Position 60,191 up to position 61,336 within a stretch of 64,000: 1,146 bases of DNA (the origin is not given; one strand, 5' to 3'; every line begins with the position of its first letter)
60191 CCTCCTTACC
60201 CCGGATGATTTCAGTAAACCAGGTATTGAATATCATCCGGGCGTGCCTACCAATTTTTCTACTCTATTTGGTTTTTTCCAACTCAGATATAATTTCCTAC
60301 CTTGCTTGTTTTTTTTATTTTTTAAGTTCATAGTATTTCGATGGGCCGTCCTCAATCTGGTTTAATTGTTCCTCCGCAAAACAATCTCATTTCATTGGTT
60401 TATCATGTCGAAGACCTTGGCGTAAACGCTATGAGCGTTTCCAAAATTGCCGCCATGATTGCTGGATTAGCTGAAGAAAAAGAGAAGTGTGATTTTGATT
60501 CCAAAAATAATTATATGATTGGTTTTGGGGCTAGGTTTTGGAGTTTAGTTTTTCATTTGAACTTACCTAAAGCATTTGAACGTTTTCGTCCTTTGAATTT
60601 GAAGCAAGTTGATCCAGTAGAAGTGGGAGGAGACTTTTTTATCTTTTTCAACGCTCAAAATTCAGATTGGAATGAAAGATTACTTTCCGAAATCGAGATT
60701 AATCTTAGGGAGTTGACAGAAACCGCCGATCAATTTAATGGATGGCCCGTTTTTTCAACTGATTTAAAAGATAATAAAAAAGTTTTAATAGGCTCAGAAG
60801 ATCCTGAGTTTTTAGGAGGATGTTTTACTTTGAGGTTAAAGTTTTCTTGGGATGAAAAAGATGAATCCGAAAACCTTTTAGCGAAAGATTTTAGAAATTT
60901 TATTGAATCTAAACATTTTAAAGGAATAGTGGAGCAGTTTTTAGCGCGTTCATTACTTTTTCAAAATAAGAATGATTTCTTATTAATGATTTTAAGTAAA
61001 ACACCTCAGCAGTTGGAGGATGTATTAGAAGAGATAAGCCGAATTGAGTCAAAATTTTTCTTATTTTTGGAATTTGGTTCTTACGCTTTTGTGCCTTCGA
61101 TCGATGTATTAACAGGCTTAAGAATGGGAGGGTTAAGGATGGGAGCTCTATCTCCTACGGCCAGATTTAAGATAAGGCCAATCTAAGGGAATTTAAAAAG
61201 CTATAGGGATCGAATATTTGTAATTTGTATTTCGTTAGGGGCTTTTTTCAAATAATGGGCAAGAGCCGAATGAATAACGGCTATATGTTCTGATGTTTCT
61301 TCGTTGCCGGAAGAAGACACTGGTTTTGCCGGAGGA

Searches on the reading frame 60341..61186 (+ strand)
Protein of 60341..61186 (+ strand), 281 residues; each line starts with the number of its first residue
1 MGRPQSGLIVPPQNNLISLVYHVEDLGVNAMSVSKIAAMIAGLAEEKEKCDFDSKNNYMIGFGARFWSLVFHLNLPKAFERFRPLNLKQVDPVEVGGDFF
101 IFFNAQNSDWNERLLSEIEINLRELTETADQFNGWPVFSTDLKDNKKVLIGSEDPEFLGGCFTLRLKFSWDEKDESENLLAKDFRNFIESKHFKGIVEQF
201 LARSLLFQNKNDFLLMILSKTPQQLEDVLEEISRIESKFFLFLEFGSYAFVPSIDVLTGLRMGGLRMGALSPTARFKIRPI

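Call 5: search_protein_families(library=pfam, proteins=[window:60341-61186:+], max_evalue=0.01)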
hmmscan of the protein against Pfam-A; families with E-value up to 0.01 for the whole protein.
window:60341-61186:+ (281 aa): 1 family
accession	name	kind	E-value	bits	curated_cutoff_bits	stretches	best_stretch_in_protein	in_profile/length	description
PF04261.18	Dyp_perox_N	-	0.00037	21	20.4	1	54-135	63-145/146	Dyp-type peroxidase, N-terminal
